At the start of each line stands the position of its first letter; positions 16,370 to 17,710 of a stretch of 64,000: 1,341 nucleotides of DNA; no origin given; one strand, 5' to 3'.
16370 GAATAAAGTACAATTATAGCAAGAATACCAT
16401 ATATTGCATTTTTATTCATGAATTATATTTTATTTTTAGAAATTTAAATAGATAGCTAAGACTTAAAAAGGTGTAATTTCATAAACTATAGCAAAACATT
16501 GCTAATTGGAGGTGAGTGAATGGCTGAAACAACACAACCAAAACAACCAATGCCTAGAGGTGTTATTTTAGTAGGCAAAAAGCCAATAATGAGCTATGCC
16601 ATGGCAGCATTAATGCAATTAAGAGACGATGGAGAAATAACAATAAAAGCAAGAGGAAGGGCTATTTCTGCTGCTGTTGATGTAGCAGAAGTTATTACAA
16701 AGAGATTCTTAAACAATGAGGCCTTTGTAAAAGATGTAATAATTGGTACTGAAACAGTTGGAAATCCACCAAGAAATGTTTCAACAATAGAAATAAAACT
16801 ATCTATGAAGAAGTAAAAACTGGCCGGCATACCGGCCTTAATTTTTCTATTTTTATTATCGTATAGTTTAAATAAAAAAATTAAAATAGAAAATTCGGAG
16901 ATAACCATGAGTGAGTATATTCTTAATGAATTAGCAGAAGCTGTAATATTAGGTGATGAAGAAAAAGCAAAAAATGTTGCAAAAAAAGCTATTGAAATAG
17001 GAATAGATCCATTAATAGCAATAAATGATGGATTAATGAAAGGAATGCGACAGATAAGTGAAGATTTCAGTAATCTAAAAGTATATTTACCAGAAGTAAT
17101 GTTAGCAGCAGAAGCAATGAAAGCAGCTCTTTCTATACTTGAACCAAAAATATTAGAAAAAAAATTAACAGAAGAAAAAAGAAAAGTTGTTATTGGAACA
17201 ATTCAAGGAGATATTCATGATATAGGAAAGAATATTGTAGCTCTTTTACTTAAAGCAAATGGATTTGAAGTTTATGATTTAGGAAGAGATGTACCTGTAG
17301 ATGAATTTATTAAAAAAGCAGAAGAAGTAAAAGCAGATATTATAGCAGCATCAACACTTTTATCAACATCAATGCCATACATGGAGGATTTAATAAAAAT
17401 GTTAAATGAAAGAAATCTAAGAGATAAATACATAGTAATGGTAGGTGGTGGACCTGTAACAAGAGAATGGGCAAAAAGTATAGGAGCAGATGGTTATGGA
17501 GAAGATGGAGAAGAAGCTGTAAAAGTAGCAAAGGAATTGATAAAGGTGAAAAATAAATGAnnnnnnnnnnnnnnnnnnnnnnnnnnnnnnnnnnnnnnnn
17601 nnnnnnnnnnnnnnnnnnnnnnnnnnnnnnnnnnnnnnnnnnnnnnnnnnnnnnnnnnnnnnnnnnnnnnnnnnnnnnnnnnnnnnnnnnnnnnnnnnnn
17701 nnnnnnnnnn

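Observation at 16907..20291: MtmC-like corrinoid protein plus two tandem pyrrolysine-free MtmB-like methyltransferases in a non-methanogen context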

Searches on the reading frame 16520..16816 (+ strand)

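Call 3: search_protein_families(library=pfam, proteins=[window:16520-16816:+], max_evalue=0.01)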
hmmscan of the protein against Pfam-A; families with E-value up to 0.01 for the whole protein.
window:16520-16816:+ (98 aa): 1 family
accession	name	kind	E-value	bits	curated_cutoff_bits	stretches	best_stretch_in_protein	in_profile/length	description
PF01918.27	Alba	-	2.1e-16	59.9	25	1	15-67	2-56/66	Alba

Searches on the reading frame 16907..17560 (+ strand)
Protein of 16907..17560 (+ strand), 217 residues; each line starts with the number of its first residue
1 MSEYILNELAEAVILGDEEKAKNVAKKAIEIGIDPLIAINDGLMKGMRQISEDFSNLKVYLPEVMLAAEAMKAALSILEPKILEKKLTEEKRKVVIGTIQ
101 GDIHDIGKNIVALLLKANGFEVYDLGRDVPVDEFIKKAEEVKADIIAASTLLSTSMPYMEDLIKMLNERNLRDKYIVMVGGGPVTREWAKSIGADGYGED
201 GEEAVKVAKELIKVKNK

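Call 3: search_protein_families(library=pfam, proteins=[window:16907-17560:+], max_evalue=0.01)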
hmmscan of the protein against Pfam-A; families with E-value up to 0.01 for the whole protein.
window:16907-17560:+ (217 aa): 2 families
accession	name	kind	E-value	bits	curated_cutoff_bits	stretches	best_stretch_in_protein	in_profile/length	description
PF02310.24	B12-binding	-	1.3e-28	99.6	32.1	1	93-205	2-120/121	B12 binding domain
PF02607.22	B12-binding_2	-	6.6e-21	74.7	23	1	6-79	2-74/74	B12 binding domain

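Call 4: search_protein_families(library=ncbifam, proteins=[window:16907-17560:+], max_evalue=0.01)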
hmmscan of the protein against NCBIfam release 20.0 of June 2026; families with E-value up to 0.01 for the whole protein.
window:16907-17560:+ (217 aa): 16 families
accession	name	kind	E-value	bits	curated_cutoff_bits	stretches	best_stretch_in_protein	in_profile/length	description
NF047995.1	corrinoid_MtgC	exception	1.4e-67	227.3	310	1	5-212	4-213/215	glycine betaine-specific corrinoid protein MtgC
TIGR02370.1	pyl_corrinoid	subfamily_domain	3.7e-67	225.5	215.3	1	9-204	2-197/197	methyltransferase cognate corrinoid protein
NF041607.1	dimeth_corrin_MtbC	equivalog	2.8e-58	196.8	350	1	9-211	1-202/203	dimethylamine corrinoid protein MtbC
NF047996.1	corrin_MtgC_2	exception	8.3e-57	192.1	370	1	4-213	3-211/212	glycine betaine-specific corrinoid protein MtgC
NF040655.1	MtaC_Meth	equivalog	4.5e-44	150.4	420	1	4-215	34-241/253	methanol--corrinoid protein MtaC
NF040669.1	MtaC2_Meth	equivalog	4.1e-43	147.7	450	1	6-214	43-248/267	methanol--corrinoid protein MtaC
TIGR02082.1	metH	equivalog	3.7e-41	140.8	1010.85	1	7-216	648-862/1182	methionine synthase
NF007024.0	PRK09490.1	equivalog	1.5e-34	119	1497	1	14-187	677-845/1234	methionine synthase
NF002612.0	PRK02261.1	equivalog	1.2e-16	60.5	110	1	90-182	2-93/148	methylaspartate mutase subunit S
NF040743.1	ornith_mutase_E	equivalog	1e-14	53.5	800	1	76-216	580-727/730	D-ornithine 4,5-aminomutase subunit OraE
NF052385.1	Lys_5_6_beta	equivalog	1.7e-13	50.8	280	1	117-210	136-232/241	lysine 5,6-aminomutase subunit beta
NF052513.1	TransRegCarH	equivalog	1.5e-12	47.4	400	1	5-200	83-266/274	HTH-type transcriptional repressor CarH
TIGR01501.1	MthylAspMutase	equivalog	6.1e-12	45.5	135.8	1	92-182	2-91/134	methylaspartate mutase subunit S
NF045497.1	IsobCoAmut_IcmF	equivalog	3.9e-07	28.2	1500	1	97-187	8-98/1076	fused isobutyryl-CoA mutase/GTPase IcmF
TIGR00640.1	acid_CoA_mut_C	subfamily_domain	7e-07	29.3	57.45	1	91-181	2-91/132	methylmalonyl-CoA mutase C-terminal domain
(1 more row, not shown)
